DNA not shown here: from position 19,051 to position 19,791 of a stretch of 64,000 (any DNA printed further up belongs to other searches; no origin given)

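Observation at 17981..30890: Candidate undescribed surface-display locus: 7TM-LuxR regulator, small coupled protein, 3078-aa Cys/His-rich wall protein and an exo-hydrolase/membrane fusion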

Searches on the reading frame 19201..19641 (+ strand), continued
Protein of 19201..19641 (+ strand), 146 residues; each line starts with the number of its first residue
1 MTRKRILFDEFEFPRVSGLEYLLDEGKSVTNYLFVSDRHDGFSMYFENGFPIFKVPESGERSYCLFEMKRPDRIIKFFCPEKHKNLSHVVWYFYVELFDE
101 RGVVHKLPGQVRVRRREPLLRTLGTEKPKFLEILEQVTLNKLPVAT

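Call 38: find_encoding_contigs(protein=P0222, flank=10000, max_places=2)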
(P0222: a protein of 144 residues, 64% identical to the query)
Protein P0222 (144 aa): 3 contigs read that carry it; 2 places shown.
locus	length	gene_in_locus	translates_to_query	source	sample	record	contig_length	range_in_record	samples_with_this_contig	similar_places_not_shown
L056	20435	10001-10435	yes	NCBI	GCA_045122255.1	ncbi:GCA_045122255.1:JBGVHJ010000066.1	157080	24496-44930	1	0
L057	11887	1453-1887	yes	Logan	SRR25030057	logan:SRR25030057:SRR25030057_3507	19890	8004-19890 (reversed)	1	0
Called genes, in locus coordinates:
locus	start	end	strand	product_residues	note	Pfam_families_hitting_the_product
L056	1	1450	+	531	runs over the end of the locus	PF00128:Alpha-amylase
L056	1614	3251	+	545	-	PF13416:SBP_bac_8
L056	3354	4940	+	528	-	PF00528:BPD_transp_1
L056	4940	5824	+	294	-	PF00528:BPD_transp_1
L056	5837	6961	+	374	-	PF00005:ABC_tran, PF17912:OB_MalK, PF08402:TOBE_2 (weak)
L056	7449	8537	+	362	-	PF00404:Dockerin_1, PF13385:Laminin_G_3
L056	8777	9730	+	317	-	PF16927:HisKA_7TM, PF00196:GerE, PF08281:Sigma70_r4_2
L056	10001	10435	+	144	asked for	-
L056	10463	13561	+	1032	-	-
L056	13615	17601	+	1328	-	PF07523:Big_3 (faint), PF09479:Flg_new (faint), PF18998:Flg_new_2 (weak)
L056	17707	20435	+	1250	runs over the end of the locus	PF14262:Cthe_2159 (weak)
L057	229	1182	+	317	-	PF16927:HisKA_7TM, PF00196:GerE, PF08281:Sigma70_r4_2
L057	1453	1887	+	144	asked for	-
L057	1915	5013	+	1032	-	-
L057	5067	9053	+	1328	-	PF07523:Big_3 (faint), PF09479:Flg_new (faint), PF18998:Flg_new_2 (weak)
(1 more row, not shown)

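Call 39: find_encoding_contigs(protein=P0242, flank=10000, max_places=4)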
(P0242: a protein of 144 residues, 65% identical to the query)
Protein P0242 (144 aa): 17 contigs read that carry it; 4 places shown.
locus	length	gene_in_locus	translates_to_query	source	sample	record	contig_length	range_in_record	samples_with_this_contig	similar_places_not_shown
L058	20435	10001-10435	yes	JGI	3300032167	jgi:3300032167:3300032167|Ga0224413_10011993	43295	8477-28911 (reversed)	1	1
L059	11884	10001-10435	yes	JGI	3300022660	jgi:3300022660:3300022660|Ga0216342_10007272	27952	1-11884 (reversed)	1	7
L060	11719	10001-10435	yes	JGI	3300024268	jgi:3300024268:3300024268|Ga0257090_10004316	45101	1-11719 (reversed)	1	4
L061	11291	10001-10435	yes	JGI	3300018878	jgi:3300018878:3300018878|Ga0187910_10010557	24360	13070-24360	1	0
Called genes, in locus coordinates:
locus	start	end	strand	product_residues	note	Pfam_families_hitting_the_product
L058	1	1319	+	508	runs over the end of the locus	-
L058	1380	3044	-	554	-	PF13320:GH123_cat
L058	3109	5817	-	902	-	PF02368:Big_2, PF26182:Ig_NUP210_5th (faint), PF26918:Ig_Eae (faint), PF02368:Big_2, PF01510:Amidase_2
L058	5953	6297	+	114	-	-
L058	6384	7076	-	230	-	-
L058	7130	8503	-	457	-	PF01554:MatE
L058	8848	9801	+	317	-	PF16927:HisKA_7TM, PF00196:GerE, PF08281:Sigma70_r4_2 (weak)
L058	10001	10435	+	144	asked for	-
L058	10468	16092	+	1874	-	-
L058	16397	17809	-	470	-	PF00224:PK, PF02887:PK_C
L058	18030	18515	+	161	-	-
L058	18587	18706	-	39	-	-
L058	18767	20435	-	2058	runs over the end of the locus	-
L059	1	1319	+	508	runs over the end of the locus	-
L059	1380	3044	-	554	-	PF13320:GH123_cat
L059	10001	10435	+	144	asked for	-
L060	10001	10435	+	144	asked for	-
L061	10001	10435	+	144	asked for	-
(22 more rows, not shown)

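Call 40: find_encoding_contigs(protein=P0210, flank=10000, max_places=2)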
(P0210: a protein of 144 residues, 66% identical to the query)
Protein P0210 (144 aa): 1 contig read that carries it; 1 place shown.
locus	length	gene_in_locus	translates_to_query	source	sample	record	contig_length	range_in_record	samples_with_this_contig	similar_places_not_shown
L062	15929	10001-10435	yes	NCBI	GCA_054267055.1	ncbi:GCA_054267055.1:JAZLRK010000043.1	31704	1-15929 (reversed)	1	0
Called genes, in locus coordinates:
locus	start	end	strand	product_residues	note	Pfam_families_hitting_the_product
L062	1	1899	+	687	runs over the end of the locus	PF05569:Peptidase_M56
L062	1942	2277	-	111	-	-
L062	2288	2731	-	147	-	PF00692:dUTPase, PF22769:DCD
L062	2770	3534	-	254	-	PF00756:Esterase, PF02230:Abhydrolase_2 (faint)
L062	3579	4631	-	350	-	PF01408:GFO_IDH_MocA, PF02894:GFO_IDH_MocA_C, PF22725:GFO_IDH_MocA_C3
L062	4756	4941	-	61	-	PF05067:Mn_catalase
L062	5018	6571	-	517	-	PF00239:Resolvase, PF07508:Recombinase, PF13408:Zn_ribbon_recom, PF14287:DUF4368 (weak)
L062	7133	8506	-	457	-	PF01554:MatE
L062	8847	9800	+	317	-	PF16927:HisKA_7TM, PF00196:GerE, PF08281:Sigma70_r4_2 (weak)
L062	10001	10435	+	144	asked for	-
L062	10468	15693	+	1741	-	-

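Call 52: find_related_loci(query=A5, collection=metagenome_contigs, flank=8000)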
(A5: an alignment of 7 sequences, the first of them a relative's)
Query A5 (146 aa) in metagenome_contigs; peptide patterns used: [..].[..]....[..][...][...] (x = any residue, [..] = any of these).
107 stretches matched a pattern; 4 encode a relative of the query (tblastn E <= 1e-3); 4 distinct loci.
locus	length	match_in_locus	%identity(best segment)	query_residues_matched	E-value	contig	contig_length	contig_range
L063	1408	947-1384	48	1-146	3e-42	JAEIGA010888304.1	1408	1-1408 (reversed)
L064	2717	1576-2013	44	1-146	6e-39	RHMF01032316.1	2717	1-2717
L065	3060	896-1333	43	1-146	1e-38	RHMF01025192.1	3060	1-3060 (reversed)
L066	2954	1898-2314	45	4-144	2e-38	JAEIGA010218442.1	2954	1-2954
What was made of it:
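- Tried and rejected: The narrower A5 worked (call 52).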

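Call 57: fold_search(model_id=the predicted structure, library=viral)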
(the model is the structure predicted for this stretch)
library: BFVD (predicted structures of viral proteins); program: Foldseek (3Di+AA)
matches with E <= 10: 1077; with E <= 0.001: 0
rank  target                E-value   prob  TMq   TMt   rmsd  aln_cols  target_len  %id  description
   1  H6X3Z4                1.0e-02  0.98  0.26  0.26  14.3       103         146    8  Uncharacterized protein [Klebsiella phage vB_KleM_RaK2]
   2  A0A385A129            2.8e-02  0.33  0.20  0.08  14.4       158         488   14  (no name in the UniProt tables at hand)
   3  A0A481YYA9            3.4e-02  0.91  0.25  0.21  12.2        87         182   13  Uncharacterized protein [Marseillevirus LCMAC202]
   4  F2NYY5                4.4e-02  0.28  0.16  0.20  16.4       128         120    9  Complete DpAV4 genome [Diadromus pulchellus ascovirus 4a]
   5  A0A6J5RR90            5.8e-02  0.99  0.52  0.43   6.2       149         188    6  Lipoprotein [uncultured Caudovirales phage]
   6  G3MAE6                6.1e-02  0.66  0.28  0.16  10.9       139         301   11  Gp405 [Bacillus phage G]
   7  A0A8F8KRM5            8.8e-02  0.54  0.25  0.15  11.4       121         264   11  Uncharacterized protein [Clandestinovirus]
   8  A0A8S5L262            9.8e-02  0.44  0.20  0.23   8.6       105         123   15  Coat protein [ssRNA phage SRR7976325_6]
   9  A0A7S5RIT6            1.0e-01  0.21  0.18  0.16  14.6       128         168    9  (no name in the UniProt tables at hand)
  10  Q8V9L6                1.2e-01  0.66  0.23  0.26   9.8        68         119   12  Uncharacterized protein [Sulfolobus islandicus rod-shaped virus 2]
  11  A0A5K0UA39            1.2e-01  0.14  0.17  0.08  16.1       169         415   10  Receptor-like cell wall protein [Yasminevirus sp. GU-2018]
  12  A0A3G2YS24            1.4e-01  0.47  0.27  0.10  12.8       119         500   13  Putative tail spike protein [Serratia phage vB_SmaA_3M]
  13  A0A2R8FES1            1.4e-01  0.15  0.18  0.16  16.0       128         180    9  Uncharacterized protein [Brazilian cedratvirus IHUMI]
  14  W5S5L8                1.4e-01  0.33  0.27  0.16  15.6       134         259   12  Uncharacterized protein [Pithovirus sibericum]
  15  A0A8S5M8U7            1.5e-01  0.84  0.30  0.29   6.7       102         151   13  Uncharacterized protein [Siphoviridae sp. ctB3v5]
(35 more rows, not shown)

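Call 66: search_protein_families(library=padloc, proteins=[window:19201-19641:+], max_evalue=0.01)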
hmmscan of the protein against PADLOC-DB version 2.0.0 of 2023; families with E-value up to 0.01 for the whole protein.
window:19201-19641:+ (146 aa): 0 families

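Call 67: search_protein_families(library=phrogs, proteins=[window:19201-19641:+], max_evalue=0.01)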
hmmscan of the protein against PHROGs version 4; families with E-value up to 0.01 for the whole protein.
window:19201-19641:+ (146 aa): 0 families

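Call 69: search_protein_families(library=pfam, proteins=[L009:985-6513:+, L017:10468-13749:+, L023:10463-13561:+, L043:6133-8673:+, L051:10428-16235:+, L053:2938-6351:+, L021:10470-14390:+], max_evalue=0.001)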
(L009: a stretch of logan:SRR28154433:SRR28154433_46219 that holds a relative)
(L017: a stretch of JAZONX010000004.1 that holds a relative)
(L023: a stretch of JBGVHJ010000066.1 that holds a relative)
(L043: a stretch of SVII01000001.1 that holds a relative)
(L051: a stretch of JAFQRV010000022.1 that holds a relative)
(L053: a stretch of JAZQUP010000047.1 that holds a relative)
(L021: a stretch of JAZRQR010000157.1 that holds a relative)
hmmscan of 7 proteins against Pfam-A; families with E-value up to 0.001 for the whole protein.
L009:985-6513:+ (1842 aa): 1 family
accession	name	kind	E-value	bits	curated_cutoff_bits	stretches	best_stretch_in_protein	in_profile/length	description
PF00404.24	Dockerin_1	-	3e-11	43.8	22.9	1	1779-1833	1-56/57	Dockerin type I domain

L017:10468-13749:+ (1093 aa): 0 families

L023:10463-13561:+ (1032 aa): 0 families

L043:6133-8673:+ (846 aa): 2 families
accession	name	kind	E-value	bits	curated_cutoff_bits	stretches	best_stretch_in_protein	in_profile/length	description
PF18998.6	Flg_new_2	-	2.7e-10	40.5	23.6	1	412-470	18-70/73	Divergent InlB B-repeat domain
PF09479.16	Flg_new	-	0.00014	22.4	27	0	410-449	13-53/65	Listeria-Bacteroides repeat domain (List_Bact_rpt)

L051:10428-16235:+ (1935 aa): 0 families

L053:2938-6351:+ (1137 aa): 1 family
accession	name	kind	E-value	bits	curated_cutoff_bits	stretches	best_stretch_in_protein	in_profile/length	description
PF00404.24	Dockerin_1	-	2.5e-10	40.8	22.9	1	1075-1129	2-56/57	Dockerin type I domain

L021:10470-14390:+ (1306 aa): 0 families
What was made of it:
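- On SLH, CWB2, LysM or dockerin-attached surface proteins: Dockerin occurs in some other cargo proteins: L009 and L053 (call 69).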

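Call 75: search_protein_families(library=pfam, proteins=[L065:1392-2288:+, L064:140-1357:+, L066:454-1680:+, L064:1576-2034:+], max_evalue=0.01)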
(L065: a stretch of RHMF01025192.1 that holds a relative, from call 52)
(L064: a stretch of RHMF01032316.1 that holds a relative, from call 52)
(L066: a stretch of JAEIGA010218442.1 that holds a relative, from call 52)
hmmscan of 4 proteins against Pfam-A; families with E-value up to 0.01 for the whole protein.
L065:1392-2288:+ (298 aa): 2 families
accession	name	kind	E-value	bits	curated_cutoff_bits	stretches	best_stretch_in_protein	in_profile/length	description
PF14471.11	DUF4428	-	1.2e-16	60.7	27.8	1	12-59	1-51/51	Domain of unknown function (DUF4428)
PF18912.6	DZR_2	-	0.0059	16.9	27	0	11-44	8-34/56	Double zinc ribbon domain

L064:140-1357:+ (405 aa): 2 families
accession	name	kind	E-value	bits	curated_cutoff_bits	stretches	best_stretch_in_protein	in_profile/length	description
PF00196.25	GerE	-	2.1e-14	53.3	23.5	1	345-397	2-54/57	Bacterial regulatory proteins, luxR family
PF16927.11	HisKA_7TM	-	8.2e-14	52.4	28.6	1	73-272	3-211/224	N-terminal 7TM region of histidine kinase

L066:454-1680:+ (408 aa): 2 families
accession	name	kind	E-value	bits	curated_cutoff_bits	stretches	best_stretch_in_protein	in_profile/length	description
PF16927.11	HisKA_7TM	-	1e-15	58.6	28.6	1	78-278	6-211/224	N-terminal 7TM region of histidine kinase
PF00196.25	GerE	-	1.1e-15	57.4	23.5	1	346-398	2-54/57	Bacterial regulatory proteins, luxR family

L064:1576-2034:+ (152 aa): 0 families

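Call 76: find_encoding_contigs(protein=P0137, flank=8000, max_places=3)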
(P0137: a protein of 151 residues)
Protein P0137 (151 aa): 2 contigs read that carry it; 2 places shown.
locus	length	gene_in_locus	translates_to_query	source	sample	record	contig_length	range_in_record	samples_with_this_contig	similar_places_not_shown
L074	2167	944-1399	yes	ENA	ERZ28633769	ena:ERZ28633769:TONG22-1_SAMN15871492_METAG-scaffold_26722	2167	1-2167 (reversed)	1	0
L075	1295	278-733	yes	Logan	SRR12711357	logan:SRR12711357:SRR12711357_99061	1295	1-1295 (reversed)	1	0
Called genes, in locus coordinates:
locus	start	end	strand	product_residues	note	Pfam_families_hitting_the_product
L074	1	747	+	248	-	?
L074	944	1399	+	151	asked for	-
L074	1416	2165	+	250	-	?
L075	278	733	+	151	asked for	-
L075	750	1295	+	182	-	?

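Call 83: find_related_loci(query=A1, collection=viral_contigs, flank=10000)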
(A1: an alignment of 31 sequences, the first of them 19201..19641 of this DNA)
Query A1 (146 aa) in viral_contigs; peptide patterns used: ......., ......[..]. (x = any residue, [..] = any of these).
20 stretches matched a pattern, but none encodes a relative of the query by tblastn (E <= 1e-3).
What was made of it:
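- Tried and rejected: No hits (call 83).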
